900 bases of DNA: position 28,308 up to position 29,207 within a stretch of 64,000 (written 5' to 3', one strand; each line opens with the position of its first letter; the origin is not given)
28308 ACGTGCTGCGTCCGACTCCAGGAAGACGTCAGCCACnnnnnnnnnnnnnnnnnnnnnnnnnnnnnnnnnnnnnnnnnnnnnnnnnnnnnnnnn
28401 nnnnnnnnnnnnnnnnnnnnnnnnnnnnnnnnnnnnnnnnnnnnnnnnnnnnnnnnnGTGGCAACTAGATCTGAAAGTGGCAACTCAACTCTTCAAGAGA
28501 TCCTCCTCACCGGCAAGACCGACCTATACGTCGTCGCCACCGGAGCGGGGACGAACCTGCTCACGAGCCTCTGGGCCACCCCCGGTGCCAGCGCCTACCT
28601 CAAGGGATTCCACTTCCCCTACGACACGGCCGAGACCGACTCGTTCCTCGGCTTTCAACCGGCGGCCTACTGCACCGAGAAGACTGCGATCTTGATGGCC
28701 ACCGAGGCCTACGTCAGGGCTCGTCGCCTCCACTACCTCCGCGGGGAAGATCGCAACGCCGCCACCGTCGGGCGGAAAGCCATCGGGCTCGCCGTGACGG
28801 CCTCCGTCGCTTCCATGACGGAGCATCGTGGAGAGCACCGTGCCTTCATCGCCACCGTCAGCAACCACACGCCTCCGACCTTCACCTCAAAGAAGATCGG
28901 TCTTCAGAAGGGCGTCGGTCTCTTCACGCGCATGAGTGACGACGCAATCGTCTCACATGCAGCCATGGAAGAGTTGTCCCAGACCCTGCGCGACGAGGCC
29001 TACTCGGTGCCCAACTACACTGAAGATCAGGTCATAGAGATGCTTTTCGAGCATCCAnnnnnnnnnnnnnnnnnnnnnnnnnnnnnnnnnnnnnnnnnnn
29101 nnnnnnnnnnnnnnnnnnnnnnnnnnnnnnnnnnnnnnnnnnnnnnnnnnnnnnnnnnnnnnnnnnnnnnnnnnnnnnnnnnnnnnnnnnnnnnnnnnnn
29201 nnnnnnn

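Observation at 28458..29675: Unusual fusion of a CinA-C/PncC-like domain to an NMN adenylyltransferase domain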

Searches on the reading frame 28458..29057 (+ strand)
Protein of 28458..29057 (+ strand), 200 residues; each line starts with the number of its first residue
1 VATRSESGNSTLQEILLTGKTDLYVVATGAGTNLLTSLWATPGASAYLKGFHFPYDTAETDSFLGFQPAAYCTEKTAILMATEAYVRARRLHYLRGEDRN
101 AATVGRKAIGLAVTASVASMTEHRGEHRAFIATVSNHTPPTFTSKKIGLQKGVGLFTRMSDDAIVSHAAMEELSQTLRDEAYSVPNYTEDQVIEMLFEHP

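Call 33: search_solved_structures(query=A2, max_evalue=10, show_alignments=5)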
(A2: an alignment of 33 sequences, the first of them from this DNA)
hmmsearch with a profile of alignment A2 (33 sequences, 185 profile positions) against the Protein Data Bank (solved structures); distinct sequences matched with E-value up to 10: 8.
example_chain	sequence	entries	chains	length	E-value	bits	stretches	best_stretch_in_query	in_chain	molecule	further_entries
2a9s_A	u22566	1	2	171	6.9e-05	25.8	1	23-95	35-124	competence/damage-inducible protein CinA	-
6mr3_A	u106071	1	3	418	0.076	15.9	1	27-76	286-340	Putative competence-damage inducible protein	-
4ct8_A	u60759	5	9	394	0.13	15.1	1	24-77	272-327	CINA-LIKE PROTEIN | CINA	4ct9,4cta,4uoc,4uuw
4uux_A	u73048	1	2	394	0.14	15.1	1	24-77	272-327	CINA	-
4cta_A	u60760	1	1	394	0.14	15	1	24-77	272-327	CINA-LIKE PROTEIN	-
3wxy_A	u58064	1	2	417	1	12.2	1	11-42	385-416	Putative uncharacterized protein csyB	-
3wxz_A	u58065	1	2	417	1.4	11.8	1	11-42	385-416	Putative uncharacterized protein csyB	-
3wy0_A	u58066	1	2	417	1.7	11.5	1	11-42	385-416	Putative uncharacterized protein csyB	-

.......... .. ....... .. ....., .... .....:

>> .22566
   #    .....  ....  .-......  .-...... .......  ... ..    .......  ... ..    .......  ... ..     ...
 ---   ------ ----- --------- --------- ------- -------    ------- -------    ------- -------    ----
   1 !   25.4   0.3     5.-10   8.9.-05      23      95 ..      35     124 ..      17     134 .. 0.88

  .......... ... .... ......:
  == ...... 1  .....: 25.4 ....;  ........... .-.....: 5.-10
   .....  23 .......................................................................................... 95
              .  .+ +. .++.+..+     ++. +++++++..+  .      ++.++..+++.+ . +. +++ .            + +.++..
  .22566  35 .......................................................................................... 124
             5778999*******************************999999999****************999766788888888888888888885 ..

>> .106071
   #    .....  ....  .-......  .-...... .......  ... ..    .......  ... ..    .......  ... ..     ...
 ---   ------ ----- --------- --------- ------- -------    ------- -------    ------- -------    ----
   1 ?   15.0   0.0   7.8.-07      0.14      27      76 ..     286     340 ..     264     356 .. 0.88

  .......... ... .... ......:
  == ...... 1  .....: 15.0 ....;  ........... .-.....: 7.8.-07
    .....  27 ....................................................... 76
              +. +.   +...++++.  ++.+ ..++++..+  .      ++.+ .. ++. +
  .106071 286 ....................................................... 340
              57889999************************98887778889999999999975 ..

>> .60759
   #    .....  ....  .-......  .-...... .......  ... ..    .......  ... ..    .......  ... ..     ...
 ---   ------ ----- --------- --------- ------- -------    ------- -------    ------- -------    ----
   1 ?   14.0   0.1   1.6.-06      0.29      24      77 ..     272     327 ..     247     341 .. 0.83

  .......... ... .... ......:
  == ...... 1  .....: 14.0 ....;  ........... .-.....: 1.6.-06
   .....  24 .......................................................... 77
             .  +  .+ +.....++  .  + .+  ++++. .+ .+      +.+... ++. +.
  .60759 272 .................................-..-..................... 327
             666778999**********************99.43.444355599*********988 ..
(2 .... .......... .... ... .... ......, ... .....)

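Call 41: search_protein_representatives(alignment_id=A2)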
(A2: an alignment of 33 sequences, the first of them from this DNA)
Query: 33 sequences, 185 profile positions. Proteins with E-value up to 0.001 (for the whole library): 3235; up to 1e-10: 2160; up to 1e-30: 367. The best 150 are listed.
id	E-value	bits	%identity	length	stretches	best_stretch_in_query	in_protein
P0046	1.9e-62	226.5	-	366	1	3-183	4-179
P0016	6.7e-62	224.7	-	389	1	10-185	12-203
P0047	7.3e-62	224.6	-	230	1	4-185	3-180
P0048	3.3e-61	222.5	-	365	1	7-185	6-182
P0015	3.8e-61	222.3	-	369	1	1-185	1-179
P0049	1.6e-60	220.3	-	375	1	7-185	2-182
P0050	2.9e-60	219.4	-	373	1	4-185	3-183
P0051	3.2e-60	219.3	-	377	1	11-185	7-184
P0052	3.3e-60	219.2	-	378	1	7-185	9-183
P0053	4.6e-58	212.3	-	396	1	6-169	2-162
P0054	5.8e-58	211.9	-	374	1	3-185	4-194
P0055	6.9e-58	211.7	-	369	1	8-185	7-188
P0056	8.2e-58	211.4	-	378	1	4-185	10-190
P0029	8.6e-58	211.4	-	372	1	4-164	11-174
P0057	1.4e-57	210.7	-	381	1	1-185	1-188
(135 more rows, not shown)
